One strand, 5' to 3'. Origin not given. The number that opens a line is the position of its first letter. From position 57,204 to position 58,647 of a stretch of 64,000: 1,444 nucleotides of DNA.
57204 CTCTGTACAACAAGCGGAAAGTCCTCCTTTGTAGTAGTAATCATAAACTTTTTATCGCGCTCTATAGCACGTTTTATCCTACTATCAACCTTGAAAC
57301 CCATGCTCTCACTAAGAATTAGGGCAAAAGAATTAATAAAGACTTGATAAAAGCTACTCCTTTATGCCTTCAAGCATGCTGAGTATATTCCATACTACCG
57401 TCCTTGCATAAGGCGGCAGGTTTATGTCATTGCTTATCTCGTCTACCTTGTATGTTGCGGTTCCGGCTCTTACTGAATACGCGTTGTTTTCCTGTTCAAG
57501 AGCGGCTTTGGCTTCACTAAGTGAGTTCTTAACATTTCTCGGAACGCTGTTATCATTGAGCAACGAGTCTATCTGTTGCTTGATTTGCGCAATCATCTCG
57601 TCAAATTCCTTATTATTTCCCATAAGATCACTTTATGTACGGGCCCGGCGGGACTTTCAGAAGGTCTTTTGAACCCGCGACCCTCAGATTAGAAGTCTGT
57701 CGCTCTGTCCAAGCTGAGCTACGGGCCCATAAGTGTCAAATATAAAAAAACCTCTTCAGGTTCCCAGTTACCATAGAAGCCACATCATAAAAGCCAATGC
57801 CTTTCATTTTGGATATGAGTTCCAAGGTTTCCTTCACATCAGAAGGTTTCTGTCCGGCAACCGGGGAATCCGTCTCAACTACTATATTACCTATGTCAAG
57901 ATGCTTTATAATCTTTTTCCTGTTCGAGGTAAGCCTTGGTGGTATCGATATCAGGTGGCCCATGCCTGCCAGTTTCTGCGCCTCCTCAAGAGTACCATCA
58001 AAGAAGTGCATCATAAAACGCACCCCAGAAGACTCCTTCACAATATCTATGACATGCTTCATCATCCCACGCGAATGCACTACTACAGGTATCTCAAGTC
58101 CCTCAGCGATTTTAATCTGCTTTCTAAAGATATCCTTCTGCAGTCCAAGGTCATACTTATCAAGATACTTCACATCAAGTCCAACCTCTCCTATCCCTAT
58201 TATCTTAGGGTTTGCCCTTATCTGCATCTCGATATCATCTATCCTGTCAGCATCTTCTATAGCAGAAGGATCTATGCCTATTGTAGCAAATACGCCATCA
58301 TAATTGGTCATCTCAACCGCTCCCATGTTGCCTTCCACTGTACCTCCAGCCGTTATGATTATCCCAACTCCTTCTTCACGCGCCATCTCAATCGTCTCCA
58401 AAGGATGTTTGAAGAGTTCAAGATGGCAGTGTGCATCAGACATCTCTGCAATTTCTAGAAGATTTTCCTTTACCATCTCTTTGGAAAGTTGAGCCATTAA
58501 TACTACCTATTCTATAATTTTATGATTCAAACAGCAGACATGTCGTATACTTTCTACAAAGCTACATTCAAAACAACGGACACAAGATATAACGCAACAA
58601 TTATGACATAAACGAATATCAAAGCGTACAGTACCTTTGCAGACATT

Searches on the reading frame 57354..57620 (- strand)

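Call 49: search_protein_families(library=pfam, proteins=[window:57354-57620:-], max_evalue=0.01)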
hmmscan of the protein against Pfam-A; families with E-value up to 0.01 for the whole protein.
window:57354-57620:- (88 aa): 2 families
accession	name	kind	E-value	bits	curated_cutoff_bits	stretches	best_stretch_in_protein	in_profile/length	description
PF03685.18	UPF0147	-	7.7e-25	87.2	23.6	1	8-86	3-81/81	Uncharacterised protein family (UPF0147)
PF08297.16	U3_snoRNA_assoc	-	0.005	17.9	27.4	1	15-74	25-78/90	U3 snoRNA associated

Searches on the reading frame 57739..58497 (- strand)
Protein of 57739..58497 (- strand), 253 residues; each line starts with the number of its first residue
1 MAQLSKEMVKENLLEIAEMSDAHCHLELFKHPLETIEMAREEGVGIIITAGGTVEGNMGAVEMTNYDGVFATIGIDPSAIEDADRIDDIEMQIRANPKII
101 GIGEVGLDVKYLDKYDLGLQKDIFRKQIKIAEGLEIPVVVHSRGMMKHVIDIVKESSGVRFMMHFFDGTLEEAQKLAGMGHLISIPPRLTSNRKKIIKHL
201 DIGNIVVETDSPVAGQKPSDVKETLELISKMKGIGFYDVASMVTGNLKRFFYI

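Call 6: find_encoding_contigs(protein=window:57739-58497:-, flank=10000, max_places=10)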
Protein window:57739-58497:- (253 aa): 18 contigs read that carry it; 6 places shown.
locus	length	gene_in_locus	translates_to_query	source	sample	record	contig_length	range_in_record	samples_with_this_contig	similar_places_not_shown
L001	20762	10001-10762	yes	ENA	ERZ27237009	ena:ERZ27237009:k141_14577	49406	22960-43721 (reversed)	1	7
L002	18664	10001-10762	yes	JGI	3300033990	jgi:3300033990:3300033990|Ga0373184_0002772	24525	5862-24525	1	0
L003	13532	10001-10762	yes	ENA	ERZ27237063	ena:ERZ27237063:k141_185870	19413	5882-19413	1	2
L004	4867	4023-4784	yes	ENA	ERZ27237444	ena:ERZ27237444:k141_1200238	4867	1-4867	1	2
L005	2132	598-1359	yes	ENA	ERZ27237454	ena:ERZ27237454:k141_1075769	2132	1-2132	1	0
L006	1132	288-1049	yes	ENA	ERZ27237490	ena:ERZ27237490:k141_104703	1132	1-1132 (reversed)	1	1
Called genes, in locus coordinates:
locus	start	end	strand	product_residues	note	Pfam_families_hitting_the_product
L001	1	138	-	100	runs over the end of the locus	PF01035:DNA_binding_1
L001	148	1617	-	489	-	PF00344:SecY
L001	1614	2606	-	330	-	PF02830:V4R (weak)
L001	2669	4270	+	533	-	PF00528:BPD_transp_1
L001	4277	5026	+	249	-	PF00005:ABC_tran, PF13304:AAA_21 (faint)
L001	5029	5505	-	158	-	PF09821:AAA_assoc_C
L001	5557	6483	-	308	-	PF01073:3Beta_HSD, PF01370:Epimerase, PF02719:Polysacc_synt_2 (faint), PF04321:RmlD_sub_bind (weak), PF16363:GDP_Man_Dehyd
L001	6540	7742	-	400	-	-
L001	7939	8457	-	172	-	-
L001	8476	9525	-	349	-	PF06053:DUF929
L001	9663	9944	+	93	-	-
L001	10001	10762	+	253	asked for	PF01026:TatD_DNase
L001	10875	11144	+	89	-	PF03685:UPF0147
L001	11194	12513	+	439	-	PF00202:Aminotran_3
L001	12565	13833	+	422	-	PF05317:Thermopsin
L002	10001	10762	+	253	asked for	PF01026:TatD_DNase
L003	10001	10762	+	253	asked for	PF01026:TatD_DNase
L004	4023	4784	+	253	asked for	PF01026:TatD_DNase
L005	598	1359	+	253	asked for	PF01026:TatD_DNase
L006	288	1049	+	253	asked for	PF01026:TatD_DNase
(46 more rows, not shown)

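Call 49: search_protein_families(library=pfam, proteins=[window:57739-58497:-], max_evalue=0.01)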
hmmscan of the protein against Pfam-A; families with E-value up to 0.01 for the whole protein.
window:57739-58497:- (253 aa): 1 family
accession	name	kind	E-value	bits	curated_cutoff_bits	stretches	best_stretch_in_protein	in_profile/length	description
PF01026.27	TatD_DNase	-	4.6e-48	164.3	27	1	21-251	2-252/253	TatD related DNase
